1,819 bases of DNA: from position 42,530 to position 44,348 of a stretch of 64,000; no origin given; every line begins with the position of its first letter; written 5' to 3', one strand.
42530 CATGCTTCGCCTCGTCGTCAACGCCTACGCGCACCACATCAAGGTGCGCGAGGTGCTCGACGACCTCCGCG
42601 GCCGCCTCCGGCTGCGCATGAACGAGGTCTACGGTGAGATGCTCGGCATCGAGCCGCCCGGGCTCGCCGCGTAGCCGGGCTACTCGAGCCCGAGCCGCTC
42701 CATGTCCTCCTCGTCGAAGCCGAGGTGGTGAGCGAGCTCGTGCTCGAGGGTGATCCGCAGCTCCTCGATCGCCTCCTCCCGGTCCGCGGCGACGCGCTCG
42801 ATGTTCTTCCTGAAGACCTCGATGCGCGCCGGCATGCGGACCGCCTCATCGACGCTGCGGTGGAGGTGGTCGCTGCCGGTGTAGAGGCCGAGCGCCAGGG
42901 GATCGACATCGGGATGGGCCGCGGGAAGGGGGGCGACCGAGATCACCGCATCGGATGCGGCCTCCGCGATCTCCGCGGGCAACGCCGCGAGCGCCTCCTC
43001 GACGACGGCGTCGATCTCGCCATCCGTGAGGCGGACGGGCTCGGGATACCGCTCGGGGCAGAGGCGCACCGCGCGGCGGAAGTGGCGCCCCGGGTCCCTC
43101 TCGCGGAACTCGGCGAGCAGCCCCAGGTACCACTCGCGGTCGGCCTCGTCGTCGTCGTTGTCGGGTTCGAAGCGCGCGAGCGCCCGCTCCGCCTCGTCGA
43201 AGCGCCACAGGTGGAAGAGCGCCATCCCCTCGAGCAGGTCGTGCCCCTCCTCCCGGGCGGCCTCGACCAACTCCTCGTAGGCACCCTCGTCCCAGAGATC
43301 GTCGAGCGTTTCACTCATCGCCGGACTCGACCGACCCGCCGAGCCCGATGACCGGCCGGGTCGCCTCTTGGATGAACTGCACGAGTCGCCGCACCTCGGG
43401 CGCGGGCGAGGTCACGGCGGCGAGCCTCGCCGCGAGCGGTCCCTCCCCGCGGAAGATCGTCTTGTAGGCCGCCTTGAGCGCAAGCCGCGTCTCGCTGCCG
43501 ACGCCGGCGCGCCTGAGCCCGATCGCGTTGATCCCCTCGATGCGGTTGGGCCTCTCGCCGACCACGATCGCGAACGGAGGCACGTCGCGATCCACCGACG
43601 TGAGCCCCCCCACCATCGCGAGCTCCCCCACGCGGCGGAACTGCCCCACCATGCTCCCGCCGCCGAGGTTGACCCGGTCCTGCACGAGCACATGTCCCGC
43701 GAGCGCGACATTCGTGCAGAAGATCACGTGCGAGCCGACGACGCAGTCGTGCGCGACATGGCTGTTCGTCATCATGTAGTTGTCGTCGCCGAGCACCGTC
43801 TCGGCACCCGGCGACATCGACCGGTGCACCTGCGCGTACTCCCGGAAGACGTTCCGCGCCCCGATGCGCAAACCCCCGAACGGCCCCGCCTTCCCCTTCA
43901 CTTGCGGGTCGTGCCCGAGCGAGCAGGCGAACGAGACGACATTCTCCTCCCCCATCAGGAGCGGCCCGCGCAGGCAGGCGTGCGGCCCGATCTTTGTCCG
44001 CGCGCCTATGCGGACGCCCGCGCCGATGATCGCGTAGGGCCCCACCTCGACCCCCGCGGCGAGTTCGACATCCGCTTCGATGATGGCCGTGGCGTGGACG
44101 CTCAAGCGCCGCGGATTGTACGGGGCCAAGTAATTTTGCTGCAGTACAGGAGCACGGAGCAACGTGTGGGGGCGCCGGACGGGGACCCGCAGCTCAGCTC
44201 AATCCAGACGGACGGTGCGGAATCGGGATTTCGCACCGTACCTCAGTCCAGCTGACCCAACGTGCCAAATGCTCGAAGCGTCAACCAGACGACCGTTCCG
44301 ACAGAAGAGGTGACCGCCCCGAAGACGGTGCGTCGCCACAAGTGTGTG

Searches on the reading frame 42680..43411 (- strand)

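Call 7: search_protein_families(library=pfam, proteins=[window:42680-43411:-], max_evalue=0.01)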
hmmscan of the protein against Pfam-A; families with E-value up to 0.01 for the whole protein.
window:42680-43411:- (243 aa): 1 family
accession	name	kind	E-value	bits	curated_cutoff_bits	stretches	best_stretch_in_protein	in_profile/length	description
PF06262.17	Zincin_1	-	3.1e-18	66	22.4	1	166-241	21-96/97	Zincin-like metallopeptidase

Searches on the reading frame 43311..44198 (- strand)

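Call 7: search_protein_families(library=pfam, proteins=[window:43311-44198:-], max_evalue=0.01)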
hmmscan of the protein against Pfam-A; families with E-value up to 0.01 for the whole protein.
window:43311-44198:- (295 aa): 4 families
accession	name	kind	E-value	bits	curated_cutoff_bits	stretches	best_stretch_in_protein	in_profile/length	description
PF13720.11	Acetyltransf_11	-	6.4e-20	71.8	24.5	1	205-283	1-81/82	Udp N-acetylglucosamine O-acyltransferase; Domain 2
PF00132.30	Hexapep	-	1.6e-14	53.3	27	3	45-78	3-36/36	Bacterial transferase hexapeptide (six repeats)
PF25084.1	LbH_EIF2B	-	1.2e-06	28.9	54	0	135-185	29-100/105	EIF2B subunit epsilon LbH domain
PF25087.1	GMPPB_C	-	0.0038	17.3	39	0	58-153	7-100/110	GMPPB C-terminal domain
